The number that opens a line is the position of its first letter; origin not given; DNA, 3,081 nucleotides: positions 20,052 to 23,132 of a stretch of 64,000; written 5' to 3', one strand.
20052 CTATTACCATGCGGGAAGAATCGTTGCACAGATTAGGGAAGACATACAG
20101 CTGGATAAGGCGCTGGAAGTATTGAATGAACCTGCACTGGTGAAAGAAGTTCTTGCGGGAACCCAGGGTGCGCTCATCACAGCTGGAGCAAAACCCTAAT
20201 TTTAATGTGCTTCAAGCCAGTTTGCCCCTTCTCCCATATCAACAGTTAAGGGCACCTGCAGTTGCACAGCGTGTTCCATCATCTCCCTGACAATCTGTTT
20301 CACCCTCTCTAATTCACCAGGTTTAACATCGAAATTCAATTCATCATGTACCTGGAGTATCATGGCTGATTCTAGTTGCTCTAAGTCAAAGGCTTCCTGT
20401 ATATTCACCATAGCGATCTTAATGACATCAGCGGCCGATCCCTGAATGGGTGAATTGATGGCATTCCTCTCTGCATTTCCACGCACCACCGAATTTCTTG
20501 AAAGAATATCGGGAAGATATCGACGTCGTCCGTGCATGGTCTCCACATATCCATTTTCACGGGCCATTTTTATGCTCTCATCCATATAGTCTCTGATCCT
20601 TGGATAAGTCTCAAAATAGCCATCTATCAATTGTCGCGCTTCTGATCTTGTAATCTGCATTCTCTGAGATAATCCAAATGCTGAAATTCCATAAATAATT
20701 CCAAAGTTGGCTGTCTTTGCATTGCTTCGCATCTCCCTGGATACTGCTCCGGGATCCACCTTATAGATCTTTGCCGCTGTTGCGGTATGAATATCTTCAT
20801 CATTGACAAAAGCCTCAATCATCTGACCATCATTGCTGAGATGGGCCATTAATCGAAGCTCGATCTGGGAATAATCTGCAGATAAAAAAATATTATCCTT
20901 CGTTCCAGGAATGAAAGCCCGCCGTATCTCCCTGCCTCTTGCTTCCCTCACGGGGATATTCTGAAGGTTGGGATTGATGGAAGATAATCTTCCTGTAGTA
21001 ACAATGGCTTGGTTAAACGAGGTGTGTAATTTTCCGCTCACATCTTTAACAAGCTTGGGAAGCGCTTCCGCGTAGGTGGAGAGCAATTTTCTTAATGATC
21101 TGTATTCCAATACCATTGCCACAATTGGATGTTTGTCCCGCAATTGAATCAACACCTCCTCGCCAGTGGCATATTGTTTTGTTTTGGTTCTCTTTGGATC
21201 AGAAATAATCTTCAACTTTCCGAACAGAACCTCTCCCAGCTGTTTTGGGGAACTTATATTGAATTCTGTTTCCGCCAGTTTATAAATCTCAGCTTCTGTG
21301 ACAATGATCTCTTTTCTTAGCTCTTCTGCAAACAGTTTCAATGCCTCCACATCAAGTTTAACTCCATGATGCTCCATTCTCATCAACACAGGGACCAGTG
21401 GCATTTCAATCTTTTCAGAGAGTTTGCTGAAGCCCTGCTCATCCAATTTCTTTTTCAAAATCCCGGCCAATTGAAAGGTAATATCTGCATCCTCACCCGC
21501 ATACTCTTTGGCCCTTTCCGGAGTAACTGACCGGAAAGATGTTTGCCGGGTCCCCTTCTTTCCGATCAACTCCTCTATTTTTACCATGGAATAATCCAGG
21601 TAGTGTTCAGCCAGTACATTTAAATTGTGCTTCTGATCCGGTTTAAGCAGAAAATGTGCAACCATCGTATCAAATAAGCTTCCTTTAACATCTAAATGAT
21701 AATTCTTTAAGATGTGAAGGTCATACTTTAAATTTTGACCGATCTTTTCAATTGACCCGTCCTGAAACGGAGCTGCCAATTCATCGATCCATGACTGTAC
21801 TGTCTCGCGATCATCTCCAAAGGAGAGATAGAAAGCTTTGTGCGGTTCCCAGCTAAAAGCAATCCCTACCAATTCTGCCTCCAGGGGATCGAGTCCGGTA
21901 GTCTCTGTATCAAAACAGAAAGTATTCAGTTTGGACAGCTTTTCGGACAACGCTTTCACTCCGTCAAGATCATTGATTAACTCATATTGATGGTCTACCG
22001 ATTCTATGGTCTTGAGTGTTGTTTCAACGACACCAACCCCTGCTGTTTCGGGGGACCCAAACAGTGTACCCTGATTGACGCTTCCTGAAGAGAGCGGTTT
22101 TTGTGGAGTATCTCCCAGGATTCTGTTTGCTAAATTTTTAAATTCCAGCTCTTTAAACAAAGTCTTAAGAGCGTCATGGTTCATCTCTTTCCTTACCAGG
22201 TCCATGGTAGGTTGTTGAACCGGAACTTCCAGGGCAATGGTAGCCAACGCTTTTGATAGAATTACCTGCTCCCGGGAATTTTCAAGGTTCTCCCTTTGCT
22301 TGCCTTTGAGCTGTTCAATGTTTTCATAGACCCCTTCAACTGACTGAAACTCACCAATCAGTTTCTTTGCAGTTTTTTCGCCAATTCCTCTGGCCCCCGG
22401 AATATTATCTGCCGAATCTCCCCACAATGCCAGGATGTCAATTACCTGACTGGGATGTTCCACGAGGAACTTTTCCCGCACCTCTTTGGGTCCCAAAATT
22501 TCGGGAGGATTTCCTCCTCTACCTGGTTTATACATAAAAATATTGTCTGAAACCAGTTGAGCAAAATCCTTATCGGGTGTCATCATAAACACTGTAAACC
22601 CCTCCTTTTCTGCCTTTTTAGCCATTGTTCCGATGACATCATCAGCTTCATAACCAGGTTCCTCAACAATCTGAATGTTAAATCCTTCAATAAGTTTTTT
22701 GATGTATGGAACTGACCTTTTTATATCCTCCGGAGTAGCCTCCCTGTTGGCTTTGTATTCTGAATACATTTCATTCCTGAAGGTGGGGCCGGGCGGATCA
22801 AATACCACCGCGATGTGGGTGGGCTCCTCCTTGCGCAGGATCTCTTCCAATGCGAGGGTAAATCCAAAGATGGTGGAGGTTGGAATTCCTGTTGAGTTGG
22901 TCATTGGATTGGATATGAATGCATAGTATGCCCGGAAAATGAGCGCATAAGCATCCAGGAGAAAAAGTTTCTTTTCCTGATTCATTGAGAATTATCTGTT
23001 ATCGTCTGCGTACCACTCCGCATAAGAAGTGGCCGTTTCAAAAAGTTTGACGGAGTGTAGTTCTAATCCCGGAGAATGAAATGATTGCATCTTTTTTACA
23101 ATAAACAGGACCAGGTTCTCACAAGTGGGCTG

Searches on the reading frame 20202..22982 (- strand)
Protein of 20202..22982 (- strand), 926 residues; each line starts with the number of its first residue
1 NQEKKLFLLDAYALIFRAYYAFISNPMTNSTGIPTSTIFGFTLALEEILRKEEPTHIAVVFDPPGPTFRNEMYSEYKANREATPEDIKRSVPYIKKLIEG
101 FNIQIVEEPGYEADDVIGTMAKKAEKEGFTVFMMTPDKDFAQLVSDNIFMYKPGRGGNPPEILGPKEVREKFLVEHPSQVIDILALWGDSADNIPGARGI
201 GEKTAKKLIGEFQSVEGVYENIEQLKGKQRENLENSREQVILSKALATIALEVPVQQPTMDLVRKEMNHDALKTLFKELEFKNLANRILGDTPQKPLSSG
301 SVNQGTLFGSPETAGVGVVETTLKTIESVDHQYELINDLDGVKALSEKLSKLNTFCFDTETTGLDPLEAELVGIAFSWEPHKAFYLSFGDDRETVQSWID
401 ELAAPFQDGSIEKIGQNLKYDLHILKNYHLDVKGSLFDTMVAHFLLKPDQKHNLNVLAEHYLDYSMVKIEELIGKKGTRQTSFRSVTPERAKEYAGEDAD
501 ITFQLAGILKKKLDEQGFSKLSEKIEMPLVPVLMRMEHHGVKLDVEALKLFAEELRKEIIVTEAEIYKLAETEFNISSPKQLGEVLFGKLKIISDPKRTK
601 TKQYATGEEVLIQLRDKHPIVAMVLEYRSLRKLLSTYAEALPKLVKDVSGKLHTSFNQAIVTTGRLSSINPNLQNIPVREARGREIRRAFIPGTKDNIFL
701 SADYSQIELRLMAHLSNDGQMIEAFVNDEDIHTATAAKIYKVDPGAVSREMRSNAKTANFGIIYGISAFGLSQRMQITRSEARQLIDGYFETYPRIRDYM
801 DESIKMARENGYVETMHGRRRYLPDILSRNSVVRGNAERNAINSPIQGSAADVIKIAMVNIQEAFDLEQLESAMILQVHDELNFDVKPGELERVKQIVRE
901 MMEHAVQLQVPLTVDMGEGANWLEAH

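Call 91: search_protein_families(library=pfam, proteins=[window:20202-22982:-], max_evalue=0.00001)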
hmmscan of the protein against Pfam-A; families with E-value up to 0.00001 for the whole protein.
window:20202-22982:- (926 aa): 5 families
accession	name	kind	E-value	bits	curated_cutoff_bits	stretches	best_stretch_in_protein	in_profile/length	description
PF00476.26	DNA_pol_A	-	1.2e-157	525.2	34.3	1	546-924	2-381/381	DNA polymerase family A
PF02739.22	5_3_exonuc_N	-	9.6e-58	195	34.3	1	5-172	1-163/164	5'-3' exonuclease, N-terminal resolvase-like domain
PF01612.26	DNA_pol_A_exo1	-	9.7e-33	113.8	23.6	1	333-514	1-173/173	3'-5' exonuclease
PF01367.25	5_3_exonuc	-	8.2e-31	106.8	40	1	176-269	2-96/97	5'-3' exonuclease, C-terminal SAM fold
PF22619.2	DNA_polI_exo1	-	4.2e-07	30.3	27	1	360-480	4-118/140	DNA polymerase I, ribonuclease H-like domain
